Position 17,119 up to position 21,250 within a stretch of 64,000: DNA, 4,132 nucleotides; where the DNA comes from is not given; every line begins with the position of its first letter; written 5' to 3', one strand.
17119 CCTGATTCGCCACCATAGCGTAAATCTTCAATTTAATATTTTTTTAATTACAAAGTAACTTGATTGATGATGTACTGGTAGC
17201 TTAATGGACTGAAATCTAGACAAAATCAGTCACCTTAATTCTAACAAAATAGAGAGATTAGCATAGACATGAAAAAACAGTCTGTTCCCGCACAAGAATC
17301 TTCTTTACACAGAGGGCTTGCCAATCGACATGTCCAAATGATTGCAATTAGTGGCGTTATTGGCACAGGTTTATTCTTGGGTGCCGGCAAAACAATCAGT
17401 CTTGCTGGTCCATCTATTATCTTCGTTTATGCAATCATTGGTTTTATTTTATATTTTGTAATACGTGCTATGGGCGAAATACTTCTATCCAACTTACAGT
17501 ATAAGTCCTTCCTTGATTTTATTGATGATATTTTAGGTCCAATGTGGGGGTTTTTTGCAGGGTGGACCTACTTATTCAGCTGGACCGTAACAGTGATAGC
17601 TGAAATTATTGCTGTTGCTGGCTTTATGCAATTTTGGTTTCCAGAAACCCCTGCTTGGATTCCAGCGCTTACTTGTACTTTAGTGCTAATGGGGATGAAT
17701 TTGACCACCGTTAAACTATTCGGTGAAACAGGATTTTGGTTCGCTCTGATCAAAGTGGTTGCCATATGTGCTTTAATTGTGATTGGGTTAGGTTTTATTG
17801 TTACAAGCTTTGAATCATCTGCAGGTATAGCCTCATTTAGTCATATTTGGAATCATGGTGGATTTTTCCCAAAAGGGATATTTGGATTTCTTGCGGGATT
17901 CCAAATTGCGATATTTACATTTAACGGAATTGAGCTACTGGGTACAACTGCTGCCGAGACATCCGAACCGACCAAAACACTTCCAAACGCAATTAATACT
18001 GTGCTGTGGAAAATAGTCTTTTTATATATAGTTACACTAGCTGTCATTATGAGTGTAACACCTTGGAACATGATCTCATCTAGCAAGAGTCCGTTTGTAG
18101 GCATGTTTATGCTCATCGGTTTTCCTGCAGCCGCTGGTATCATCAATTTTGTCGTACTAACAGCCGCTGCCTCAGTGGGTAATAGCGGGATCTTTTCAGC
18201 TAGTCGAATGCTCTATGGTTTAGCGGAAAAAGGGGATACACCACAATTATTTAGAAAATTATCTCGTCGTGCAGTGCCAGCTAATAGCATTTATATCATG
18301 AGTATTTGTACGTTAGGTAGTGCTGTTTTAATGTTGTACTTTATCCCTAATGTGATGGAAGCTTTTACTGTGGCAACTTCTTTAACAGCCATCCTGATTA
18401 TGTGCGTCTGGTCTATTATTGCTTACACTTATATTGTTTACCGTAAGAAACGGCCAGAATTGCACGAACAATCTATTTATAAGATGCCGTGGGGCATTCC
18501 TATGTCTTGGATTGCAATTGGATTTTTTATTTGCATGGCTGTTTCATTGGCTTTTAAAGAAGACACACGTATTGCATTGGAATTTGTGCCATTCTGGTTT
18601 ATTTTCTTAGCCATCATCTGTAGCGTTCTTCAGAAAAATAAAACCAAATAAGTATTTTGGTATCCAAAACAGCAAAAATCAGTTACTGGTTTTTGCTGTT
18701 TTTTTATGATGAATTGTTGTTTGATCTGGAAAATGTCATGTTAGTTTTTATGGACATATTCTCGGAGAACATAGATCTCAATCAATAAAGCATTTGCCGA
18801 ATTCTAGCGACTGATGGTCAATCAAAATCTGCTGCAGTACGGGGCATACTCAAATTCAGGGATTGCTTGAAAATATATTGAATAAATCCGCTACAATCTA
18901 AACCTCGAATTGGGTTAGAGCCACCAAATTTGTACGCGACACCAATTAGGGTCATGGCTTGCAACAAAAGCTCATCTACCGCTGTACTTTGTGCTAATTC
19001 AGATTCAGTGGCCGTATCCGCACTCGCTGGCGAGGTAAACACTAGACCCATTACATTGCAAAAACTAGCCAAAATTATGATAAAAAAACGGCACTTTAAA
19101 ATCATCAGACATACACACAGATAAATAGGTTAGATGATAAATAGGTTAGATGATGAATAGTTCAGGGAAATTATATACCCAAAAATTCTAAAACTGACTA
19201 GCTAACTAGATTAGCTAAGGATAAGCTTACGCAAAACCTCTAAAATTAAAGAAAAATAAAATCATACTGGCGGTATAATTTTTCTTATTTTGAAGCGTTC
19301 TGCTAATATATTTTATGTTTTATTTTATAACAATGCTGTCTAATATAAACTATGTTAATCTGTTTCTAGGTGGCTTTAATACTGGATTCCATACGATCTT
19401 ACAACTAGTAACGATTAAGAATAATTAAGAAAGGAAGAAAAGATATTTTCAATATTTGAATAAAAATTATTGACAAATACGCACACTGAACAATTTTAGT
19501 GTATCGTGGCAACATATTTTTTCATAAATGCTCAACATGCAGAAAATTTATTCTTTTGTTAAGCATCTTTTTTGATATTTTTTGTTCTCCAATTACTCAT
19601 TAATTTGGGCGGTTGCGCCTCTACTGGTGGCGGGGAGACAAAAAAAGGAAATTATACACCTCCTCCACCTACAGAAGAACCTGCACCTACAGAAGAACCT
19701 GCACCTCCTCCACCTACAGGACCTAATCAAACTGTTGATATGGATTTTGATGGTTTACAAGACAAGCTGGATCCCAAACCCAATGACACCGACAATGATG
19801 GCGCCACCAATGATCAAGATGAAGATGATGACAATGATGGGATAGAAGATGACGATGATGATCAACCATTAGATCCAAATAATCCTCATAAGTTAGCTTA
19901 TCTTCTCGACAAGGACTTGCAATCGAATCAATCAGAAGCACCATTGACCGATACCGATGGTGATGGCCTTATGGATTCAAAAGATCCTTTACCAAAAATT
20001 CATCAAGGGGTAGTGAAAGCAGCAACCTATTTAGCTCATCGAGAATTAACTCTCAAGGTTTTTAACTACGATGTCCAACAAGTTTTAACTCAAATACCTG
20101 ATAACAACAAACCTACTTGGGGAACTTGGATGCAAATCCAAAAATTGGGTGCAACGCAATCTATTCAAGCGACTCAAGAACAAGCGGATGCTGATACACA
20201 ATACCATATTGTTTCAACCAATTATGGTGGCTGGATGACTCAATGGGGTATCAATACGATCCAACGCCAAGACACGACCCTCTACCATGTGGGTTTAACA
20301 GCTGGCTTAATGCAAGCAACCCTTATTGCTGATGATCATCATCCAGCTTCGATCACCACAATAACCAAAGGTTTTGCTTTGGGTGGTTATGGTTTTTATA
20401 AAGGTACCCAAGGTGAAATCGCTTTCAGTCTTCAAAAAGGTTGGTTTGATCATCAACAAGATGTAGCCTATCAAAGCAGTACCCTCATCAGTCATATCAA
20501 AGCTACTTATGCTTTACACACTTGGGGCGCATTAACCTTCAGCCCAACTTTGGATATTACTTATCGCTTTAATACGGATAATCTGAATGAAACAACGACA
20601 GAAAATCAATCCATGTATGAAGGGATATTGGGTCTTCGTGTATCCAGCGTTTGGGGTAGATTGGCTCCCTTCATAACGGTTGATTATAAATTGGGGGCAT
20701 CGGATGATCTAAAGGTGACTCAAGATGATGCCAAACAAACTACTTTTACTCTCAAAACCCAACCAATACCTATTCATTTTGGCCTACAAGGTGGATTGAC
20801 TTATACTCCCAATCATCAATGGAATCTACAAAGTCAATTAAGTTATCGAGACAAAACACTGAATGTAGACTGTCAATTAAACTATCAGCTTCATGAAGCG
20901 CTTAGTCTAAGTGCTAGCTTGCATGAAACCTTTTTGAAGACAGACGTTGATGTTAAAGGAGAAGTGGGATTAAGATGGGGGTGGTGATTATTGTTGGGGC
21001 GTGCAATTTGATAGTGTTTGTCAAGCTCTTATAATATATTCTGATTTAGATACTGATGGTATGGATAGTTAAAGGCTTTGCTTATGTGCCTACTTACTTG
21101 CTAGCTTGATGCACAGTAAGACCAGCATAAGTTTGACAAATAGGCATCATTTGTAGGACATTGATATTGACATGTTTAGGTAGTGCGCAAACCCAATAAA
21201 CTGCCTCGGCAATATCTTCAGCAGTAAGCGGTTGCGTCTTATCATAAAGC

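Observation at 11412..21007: Near-identical 3.2 kb / 2.2 kb direct segmental duplication flanking a 4.2 kb tRNA-dcd-LOG-ferritin-permease unit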

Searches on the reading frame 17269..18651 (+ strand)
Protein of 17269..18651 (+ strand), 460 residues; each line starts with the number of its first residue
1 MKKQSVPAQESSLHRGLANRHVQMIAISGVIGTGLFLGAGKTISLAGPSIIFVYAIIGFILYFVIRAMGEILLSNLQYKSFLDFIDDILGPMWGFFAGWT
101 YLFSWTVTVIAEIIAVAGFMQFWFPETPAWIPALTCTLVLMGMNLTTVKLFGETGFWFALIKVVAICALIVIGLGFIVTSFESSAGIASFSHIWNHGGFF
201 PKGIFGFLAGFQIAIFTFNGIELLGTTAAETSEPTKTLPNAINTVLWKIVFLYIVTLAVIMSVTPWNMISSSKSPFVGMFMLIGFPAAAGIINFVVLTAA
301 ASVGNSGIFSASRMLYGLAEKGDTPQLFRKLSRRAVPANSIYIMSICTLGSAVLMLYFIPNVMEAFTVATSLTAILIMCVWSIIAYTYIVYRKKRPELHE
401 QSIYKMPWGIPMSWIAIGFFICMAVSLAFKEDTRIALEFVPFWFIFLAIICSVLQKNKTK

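Call 8: search_protein_families(library=pfam, proteins=[window:17269-18651:+])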
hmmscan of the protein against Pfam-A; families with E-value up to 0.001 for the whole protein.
window:17269-18651:+ (460 aa): 2 families
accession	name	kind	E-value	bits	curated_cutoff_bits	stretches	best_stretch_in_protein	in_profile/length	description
PF00324.27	AA_permease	-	5.7e-107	358.7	24.6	1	21-435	1-428/470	Amino acid permease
PF13520.12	AA_permease_2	-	3.5e-34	118.9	27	1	24-449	8-425/427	Amino acid permease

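Call 9: search_protein_families(library=ncbifam, proteins=[window:17269-18651:+])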
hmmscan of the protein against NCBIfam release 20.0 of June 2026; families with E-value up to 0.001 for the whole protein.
window:17269-18651:+ (460 aa): 25 families
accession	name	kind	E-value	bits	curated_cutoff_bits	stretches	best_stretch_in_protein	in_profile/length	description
NF008272.0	PRK11049.1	equivalog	1.6e-195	650.6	732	1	4-459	10-465/470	D-serine/D-alanine/glycine transporter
NF007876.0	PRK10580.1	equivalog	3.1e-104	349.4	736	1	10-458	4-449/457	proline-specific permease ProY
NF047867.1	AA_transp_ThrP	exception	6e-104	348.6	850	1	9-453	4-447/461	bifunctional threonine/serine APC transporter ThrP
NF008016.0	PRK10746.1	equivalog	1.5e-103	347.3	799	1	9-455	4-449/461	amino acid permease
NF007594.0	PRK10238.1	equivalog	2e-97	327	848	1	10-456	7-448/456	aromatic amino acid transporter AroP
NF007602.0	PRK10249.1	equivalog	1.4e-96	324.2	851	1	5-456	11-457/458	phenylalanine transporter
TIGR01773.1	GABAperm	equivalog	1.4e-95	320.7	678.1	1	9-458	6-450/452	GABA permease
NF011623.0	PRK15049.1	equivalog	2.4e-84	284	773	1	2-431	15-444/499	L-asparagine permease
NF008484.0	PRK11387.1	equivalog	2.7e-74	250.8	716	1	5-448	4-448/471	S-methylmethionine permease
NF008094.0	PRK10836.1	subfamily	8.3e-69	232.6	735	1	3-427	3-433/489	amino acid permease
NF007566.0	PRK10197.1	equivalog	9e-69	232.4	871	1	9-454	6-446/466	GABA permease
TIGR00913.1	2A0310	subfamily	1.5e-67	228.4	578.7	1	15-435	2-437/480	amino acid permease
TIGR00909.1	2A0306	subfamily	3.5e-34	118.4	556.8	1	13-429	1-409/429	amino acid transporter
NF053761.1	BrChAATpBcaP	equivalog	3.3e-21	75.9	690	1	8-446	15-443/460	branched-chain amino acid transporter BcaP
TIGR00906.1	2A0303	subfamily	7.6e-18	64.2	681.7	1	9-394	25-429/602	cationic amino acid transport permease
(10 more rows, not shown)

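Call 21: find_encoding_contigs(protein=window:17269-18651:+, flank=10000, max_places=10)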
Protein window:17269-18651:+ (460 aa): 2 contigs read that carry it; 2 places shown.
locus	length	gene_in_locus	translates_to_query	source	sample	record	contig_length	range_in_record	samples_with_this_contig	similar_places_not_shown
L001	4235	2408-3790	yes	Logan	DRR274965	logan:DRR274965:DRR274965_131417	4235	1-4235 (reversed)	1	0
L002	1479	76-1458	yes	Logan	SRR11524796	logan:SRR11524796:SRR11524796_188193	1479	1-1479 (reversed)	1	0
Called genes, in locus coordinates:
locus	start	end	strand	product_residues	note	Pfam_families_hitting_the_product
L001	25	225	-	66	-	-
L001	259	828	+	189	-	PF22769:DCD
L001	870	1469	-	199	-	PF18306:LDcluster4, PF03641:Lysine_decarbox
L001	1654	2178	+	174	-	PF00210:Ferritin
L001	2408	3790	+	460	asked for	PF00324:AA_permease, PF13520:AA_permease_2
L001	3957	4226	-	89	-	PF00877:NLPC_P60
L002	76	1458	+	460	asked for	PF00324:AA_permease, PF13520:AA_permease_2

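Call 31: find_homologous_proteins(query=window:17269-18651:+, max_evalue=1e-100)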
Query window:17269-18651:+ (460 aa): 5520 proteins with E <= 1e-100 among 8000 candidates; the best 120 are listed.
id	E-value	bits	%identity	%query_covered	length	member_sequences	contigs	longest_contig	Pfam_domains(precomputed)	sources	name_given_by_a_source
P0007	1.9e-298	1008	100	100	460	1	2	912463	PF13520.13,PF00324.28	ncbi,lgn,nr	ncbi:MAG: amino acid permease [Neisseriales bacterium]|nr:MAG: amino acid permease [Neisseriales bac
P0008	3.3e-225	767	59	93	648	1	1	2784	PF28389.1,PF13520.13,PF00324.28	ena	-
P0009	1.7e-220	751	75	100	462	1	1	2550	PF13520.13,PF00324.28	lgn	-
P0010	6.2e-212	723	74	100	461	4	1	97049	PF13520.13,PF00324.28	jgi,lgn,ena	-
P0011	1.7e-207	708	72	97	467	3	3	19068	PF13520.13,PF00324.28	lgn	-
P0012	4.8e-183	628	56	99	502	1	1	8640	PF13520.13,PF00324.28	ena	-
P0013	1.3e-181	623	62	98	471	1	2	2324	PF13520.13,PF00324.28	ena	-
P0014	2.0e-177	609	61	98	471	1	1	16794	PF13520.13,PF00324.28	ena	-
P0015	2.0e-174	599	59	100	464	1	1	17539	PF13520.13,PF00324.28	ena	-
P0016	2.2e-173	596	59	99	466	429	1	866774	PF13520.13,PF00324.28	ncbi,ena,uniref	ncbi:MAG: D-serine/D-alanine/glycine transporter [Serratia sp. (in: enterobacteria)]|uniref:D-serine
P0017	7.2e-173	594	60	98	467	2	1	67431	PF13520.13,PF00324.28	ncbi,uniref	ncbi:D-serine/D-alanine/glycine transporter [Uliginosibacterium sp. sgz301328]|uniref:D-serine/D-ala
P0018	1.1e-172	593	59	98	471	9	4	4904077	PF13520.13,PF00324.28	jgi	jgi:D-serine/D-alanine/glycine transporter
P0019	1.9e-172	593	60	98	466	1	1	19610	PF13520.13,PF00324.28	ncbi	-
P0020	3.3e-172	592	59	98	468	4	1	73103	PF13520.13,PF00324.28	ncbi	ncbi:MAG: D-serine/D-alanine/glycine transporter [Rhodocyclaceae bacterium]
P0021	7.6e-172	591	59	99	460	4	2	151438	PF13520.13,PF00324.28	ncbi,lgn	-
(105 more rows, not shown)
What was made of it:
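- The source is a metagenome-assembled genome (call 31). The source is a MAG (call 31).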

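Call 32: find_encoding_contigs(protein=P0010, flank=10000, max_places=4)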
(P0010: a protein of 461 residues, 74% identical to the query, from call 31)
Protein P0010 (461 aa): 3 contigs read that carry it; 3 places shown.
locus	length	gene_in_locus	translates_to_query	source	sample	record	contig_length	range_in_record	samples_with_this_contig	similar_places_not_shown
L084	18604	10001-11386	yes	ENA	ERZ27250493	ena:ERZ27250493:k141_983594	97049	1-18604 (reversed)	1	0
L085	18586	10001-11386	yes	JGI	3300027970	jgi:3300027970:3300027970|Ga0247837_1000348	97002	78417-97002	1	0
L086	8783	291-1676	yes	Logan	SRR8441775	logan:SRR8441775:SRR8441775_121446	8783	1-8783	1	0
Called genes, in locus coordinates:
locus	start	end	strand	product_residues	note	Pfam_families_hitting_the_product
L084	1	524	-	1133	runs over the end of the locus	PF17757:UvrB_inter, PF21132:MFD_D3, PF02559:CarD_TRCF_RID, PF00270:DEAD, PF04851:ResIII, PF00271:Helicase_C, PF03461:TRCF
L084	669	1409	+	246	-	PF08032:SpoU_sub_bind, PF00588:SpoU_methylase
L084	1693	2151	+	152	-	PF01250:Ribosomal_S6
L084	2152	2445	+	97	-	PF22657:SSB_1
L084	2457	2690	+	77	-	PF01084:Ribosomal_S18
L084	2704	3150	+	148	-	PF01281:Ribosomal_L9_N, PF03948:Ribosomal_L9_C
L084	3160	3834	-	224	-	PF02463:SMC_N (faint), PF00005:ABC_tran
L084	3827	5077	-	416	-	PF12704:MacB_PCD, PF02687:FtsX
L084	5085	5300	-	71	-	-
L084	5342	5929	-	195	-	PF00877:NLPC_P60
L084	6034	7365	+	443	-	PF01938:TRAM (weak), PF05958:tRNA_U5-meth_tr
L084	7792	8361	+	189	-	PF22769:DCD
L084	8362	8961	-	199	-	PF18306:LDcluster4, PF03641:Lysine_decarbox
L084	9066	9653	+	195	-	PF00210:Ferritin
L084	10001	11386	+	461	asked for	PF00324:AA_permease, PF13520:AA_permease_2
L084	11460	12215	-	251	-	PF00106:adh_short, PF08659:KR, PF13561:adh_short_C2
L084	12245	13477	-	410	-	PF13439:Glyco_transf_4, PF13579:Glyco_trans_4_4, PF00534:Glycos_transf_1, PF13692:Glyco_trans_1_4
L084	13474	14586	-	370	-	PF13477:Glyco_trans_4_2 (weak), PF13439:Glyco_transf_4, PF13579:Glyco_trans_4_4 (weak), PF00534:Glycos_transf_1, PF13692:Glyco_trans_1_4, PF13524:Glyco_trans_1_2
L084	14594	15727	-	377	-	PF13477:Glyco_trans_4_2 (weak), PF13439:Glyco_transf_4 (weak), PF00534:Glycos_transf_1, PF13692:Glyco_trans_1_4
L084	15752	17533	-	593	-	PF00270:DEAD, PF00271:Helicase_C, PF16124:RecQ_Zn_bind, PF09382:RQC, PF00570:HRDC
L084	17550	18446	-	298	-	PF02899:Phage_int_SAM_1 (weak), PF00589:Phage_integrase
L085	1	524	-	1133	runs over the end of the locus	PF17757:UvrB_inter, PF21132:MFD_D3, PF02559:CarD_TRCF_RID, PF00270:DEAD, PF04851:ResIII, PF00271:Helicase_C, PF03461:TRCF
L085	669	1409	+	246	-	PF08032:SpoU_sub_bind, PF00588:SpoU_methylase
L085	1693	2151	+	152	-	PF01250:Ribosomal_S6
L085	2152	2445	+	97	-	PF22657:SSB_1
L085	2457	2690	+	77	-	PF01084:Ribosomal_S18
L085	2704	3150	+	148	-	PF01281:Ribosomal_L9_N, PF03948:Ribosomal_L9_C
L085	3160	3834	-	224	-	PF02463:SMC_N (faint), PF00005:ABC_tran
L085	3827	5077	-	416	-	PF12704:MacB_PCD, PF02687:FtsX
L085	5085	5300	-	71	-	-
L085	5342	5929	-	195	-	PF00877:NLPC_P60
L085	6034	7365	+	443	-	PF01938:TRAM (weak), PF05958:tRNA_U5-meth_tr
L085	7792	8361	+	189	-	PF22769:DCD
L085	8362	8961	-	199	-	PF18306:LDcluster4, PF03641:Lysine_decarbox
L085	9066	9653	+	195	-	PF00210:Ferritin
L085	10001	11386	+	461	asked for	PF00324:AA_permease, PF13520:AA_permease_2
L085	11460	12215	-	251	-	PF00106:adh_short, PF08659:KR, PF13561:adh_short_C2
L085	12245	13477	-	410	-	PF13439:Glyco_transf_4, PF13579:Glyco_trans_4_4, PF00534:Glycos_transf_1, PF13692:Glyco_trans_1_4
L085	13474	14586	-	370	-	PF13477:Glyco_trans_4_2 (weak), PF13439:Glyco_transf_4, PF13579:Glyco_trans_4_4 (weak), PF00534:Glycos_transf_1, PF13692:Glyco_trans_1_4, PF13524:Glyco_trans_1_2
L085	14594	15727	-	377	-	PF13477:Glyco_trans_4_2 (weak), PF13439:Glyco_transf_4 (weak), PF00534:Glycos_transf_1, PF13692:Glyco_trans_1_4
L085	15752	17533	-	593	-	PF00270:DEAD, PF00271:Helicase_C, PF16124:RecQ_Zn_bind, PF09382:RQC, PF00570:HRDC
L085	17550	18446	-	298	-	PF02899:Phage_int_SAM_1 (weak), PF00589:Phage_integrase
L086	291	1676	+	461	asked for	PF00324:AA_permease, PF13520:AA_permease_2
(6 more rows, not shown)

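Call 33: find_encoding_contigs(protein=P0011, flank=10000, max_places=4)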
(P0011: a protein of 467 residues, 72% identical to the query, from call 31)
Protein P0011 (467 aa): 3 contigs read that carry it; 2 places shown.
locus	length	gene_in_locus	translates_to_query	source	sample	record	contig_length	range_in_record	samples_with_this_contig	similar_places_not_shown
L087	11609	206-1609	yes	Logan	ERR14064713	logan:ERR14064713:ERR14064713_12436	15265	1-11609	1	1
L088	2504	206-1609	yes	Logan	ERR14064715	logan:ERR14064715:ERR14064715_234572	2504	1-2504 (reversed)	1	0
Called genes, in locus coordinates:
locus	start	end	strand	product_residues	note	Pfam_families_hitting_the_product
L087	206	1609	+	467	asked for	PF00324:AA_permease, PF13520:AA_permease_2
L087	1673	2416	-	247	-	PF00106:adh_short, PF01370:Epimerase (weak), PF08659:KR, PF13561:adh_short_C2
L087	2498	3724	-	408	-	PF13439:Glyco_transf_4, PF13579:Glyco_trans_4_4, PF00534:Glycos_transf_1, PF13692:Glyco_trans_1_4 (weak)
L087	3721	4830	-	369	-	PF13439:Glyco_transf_4, PF13579:Glyco_trans_4_4, PF00534:Glycos_transf_1, PF13692:Glyco_trans_1_4, PF13524:Glyco_trans_1_2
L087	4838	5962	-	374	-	PF13439:Glyco_transf_4 (weak), PF00534:Glycos_transf_1, PF13692:Glyco_trans_1_4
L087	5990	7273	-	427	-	PF01943:Polysacc_synt (weak), PF13440:Polysacc_synt_3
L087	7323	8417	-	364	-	PF00155:Aminotran_1_2, PF00266:Aminotran_5, PF01053:Cys_Met_Meta_PP, PF01212:Beta_elim_lyase, PF01041:DegT_DnrJ_EryC1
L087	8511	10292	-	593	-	PF00270:DEAD, PF00271:Helicase_C, PF16124:RecQ_Zn_bind, PF09382:RQC, PF00570:HRDC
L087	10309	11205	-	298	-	PF02899:Phage_int_SAM_1, PF00589:Phage_integrase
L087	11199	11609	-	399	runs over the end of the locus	PF01743:PolyA_pol, PF12627:PolyA_pol_RNAbd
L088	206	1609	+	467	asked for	PF00324:AA_permease, PF13520:AA_permease_2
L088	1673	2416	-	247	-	PF00106:adh_short, PF01370:Epimerase (weak), PF08659:KR, PF13561:adh_short_C2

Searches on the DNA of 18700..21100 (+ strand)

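Call 77: search_dna_similar(query=window:18700-21100:+, collection=plasmids, mode=distant, max_rows=5)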
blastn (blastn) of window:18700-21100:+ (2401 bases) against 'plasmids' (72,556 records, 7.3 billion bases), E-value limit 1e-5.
No match.

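Call 78: search_dna_similar(query=window:18700-21100:+, collection=phages, mode=distant, max_rows=5)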
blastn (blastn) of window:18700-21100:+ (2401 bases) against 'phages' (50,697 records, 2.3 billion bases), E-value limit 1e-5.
No match.
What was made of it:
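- No similarity to plasmids or phages (calls 77, 78).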

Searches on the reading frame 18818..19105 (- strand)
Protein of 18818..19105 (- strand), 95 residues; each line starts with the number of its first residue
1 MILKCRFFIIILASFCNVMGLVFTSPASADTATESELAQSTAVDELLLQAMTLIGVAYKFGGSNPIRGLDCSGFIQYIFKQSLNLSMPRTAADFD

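Call 75: find_encoding_contigs(protein=window:18818-19105:-, flank=10000, max_places=10)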
Protein window:18818-19105:- (95 aa): no gene with exactly this product is on record in the collection.
